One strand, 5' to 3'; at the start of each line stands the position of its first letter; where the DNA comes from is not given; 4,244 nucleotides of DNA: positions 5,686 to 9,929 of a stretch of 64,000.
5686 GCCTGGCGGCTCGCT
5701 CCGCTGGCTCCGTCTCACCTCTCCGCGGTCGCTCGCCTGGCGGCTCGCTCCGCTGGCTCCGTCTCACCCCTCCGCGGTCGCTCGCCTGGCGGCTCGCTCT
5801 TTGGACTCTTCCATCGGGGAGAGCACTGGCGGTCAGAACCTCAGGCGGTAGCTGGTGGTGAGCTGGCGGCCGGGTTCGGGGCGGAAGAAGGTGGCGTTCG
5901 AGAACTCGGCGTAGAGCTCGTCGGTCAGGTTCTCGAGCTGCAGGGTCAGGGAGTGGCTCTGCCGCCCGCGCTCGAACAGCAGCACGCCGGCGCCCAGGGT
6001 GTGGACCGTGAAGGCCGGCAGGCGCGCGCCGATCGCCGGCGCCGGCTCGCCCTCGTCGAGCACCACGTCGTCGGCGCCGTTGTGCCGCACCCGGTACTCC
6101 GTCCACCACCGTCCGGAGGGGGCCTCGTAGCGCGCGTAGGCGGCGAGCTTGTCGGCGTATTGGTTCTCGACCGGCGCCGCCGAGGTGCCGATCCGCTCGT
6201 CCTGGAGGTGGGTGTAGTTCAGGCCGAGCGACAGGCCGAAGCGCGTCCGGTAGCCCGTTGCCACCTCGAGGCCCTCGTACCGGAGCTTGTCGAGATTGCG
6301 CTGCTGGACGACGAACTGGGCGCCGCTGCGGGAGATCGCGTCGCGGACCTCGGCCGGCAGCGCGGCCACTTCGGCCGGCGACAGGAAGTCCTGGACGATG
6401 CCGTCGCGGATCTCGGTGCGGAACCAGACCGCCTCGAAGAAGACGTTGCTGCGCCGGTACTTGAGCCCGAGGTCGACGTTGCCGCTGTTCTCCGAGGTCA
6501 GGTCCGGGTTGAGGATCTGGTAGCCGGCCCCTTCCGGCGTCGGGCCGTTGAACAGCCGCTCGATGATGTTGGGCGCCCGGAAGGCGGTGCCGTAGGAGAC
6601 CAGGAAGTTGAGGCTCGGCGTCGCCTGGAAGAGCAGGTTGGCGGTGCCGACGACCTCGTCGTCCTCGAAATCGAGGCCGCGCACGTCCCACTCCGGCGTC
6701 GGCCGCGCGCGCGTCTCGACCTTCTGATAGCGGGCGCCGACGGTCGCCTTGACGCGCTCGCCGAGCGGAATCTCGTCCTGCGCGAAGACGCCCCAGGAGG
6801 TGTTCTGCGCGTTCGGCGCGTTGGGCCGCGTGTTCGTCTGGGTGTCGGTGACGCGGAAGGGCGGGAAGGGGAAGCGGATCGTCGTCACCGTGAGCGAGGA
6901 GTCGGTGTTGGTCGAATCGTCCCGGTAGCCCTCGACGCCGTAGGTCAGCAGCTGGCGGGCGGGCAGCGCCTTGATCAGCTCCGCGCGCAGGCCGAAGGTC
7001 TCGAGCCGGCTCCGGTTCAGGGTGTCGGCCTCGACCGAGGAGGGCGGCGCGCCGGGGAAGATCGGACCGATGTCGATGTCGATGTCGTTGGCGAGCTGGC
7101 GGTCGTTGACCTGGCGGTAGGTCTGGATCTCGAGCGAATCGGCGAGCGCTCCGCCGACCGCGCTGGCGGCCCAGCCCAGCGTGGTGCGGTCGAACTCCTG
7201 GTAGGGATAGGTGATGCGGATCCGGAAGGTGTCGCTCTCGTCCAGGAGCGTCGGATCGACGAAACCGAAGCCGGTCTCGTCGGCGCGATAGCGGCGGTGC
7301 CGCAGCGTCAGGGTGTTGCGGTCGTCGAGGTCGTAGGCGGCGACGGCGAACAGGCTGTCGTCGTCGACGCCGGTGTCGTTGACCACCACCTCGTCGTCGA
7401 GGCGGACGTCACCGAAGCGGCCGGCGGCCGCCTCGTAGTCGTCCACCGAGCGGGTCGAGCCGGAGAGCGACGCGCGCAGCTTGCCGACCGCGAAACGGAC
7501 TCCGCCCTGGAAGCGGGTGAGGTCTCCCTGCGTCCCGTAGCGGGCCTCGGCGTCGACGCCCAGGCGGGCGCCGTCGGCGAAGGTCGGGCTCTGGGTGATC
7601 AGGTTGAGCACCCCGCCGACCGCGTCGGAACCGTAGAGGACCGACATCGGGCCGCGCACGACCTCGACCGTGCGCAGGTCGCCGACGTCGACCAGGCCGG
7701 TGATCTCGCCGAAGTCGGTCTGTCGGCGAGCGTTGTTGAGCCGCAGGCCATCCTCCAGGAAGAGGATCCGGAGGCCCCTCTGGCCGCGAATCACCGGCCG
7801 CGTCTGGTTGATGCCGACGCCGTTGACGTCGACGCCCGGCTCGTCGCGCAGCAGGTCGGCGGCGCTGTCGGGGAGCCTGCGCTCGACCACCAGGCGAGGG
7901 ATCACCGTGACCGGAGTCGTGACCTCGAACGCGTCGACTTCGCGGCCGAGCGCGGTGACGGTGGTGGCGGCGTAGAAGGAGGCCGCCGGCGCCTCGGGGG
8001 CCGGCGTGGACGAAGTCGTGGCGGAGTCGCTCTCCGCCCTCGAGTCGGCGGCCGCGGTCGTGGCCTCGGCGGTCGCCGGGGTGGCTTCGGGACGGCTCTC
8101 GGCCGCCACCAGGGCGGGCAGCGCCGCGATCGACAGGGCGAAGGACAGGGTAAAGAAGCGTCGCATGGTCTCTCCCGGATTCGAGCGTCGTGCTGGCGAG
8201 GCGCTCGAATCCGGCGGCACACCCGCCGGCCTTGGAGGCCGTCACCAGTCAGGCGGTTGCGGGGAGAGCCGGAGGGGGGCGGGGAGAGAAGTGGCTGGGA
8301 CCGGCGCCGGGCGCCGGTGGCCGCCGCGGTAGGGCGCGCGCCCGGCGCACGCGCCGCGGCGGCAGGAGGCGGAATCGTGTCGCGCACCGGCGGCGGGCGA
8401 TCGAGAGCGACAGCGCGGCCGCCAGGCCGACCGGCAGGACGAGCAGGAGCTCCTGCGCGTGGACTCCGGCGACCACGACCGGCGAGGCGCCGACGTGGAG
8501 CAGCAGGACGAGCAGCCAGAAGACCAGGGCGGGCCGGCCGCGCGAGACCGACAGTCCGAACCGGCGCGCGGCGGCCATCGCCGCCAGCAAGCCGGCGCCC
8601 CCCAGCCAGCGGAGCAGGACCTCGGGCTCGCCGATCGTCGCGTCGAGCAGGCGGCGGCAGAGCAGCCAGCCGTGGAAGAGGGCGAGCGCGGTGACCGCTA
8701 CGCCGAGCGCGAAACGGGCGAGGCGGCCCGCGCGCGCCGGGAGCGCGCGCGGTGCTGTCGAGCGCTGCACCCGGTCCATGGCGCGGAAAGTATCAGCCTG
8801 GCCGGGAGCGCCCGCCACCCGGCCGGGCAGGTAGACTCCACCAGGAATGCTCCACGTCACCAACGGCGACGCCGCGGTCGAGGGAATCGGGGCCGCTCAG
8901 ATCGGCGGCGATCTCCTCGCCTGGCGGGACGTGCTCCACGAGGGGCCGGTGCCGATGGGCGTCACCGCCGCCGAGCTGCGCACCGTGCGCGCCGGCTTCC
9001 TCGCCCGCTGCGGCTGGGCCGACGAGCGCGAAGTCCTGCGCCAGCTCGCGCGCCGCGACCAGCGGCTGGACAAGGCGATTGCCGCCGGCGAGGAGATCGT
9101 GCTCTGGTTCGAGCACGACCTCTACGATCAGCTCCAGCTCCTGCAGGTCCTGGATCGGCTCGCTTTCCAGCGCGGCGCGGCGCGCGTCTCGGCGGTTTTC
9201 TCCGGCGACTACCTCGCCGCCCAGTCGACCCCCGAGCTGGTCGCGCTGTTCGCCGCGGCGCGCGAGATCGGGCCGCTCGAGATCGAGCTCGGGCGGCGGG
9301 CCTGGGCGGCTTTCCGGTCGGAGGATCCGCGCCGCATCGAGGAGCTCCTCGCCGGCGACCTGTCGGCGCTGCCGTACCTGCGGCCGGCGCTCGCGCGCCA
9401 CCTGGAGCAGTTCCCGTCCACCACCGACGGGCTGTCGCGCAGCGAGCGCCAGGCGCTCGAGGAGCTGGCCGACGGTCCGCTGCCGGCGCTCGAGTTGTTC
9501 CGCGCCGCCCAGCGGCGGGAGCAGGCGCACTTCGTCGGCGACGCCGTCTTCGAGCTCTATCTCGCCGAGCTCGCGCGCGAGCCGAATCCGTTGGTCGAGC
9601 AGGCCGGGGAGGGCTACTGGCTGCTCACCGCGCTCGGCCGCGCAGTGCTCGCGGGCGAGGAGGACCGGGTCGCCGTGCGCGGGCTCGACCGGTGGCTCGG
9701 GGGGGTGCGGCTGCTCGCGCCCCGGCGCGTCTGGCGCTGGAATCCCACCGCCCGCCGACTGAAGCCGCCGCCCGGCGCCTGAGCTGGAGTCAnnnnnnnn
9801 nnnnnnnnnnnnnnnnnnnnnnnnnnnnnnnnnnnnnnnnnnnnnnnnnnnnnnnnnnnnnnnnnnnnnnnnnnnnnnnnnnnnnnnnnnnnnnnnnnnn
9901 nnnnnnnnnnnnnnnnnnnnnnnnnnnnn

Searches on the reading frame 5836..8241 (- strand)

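Call 40: search_protein_families(library=pfam, proteins=[window:5836-8241:-], max_evalue=0.0001)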
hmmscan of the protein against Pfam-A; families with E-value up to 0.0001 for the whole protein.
window:5836-8241:- (802 aa): 2 families
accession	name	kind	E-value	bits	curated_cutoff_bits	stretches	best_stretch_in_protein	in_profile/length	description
PF00593.30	TonB_dep_Rec_b-barrel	-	1.5e-38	134.3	27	1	304-772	10-436/436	TonB dependent receptor-like, beta-barrel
PF07715.20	Plug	-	4.5e-20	72.6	23.9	1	105-211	3-107/107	TonB-dependent Receptor Plug Domain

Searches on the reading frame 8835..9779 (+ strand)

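Call 40: search_protein_families(library=pfam, proteins=[window:8835-9779:+], max_evalue=0.0001)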
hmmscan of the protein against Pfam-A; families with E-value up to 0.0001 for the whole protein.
window:8835-9779:+ (315 aa): 1 family
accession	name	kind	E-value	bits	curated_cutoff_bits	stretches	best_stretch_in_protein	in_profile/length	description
PF08874.15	DUF1835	-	3.3e-05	24.4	21.1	1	7-109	2-110/122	Domain of unknown function (DUF1835)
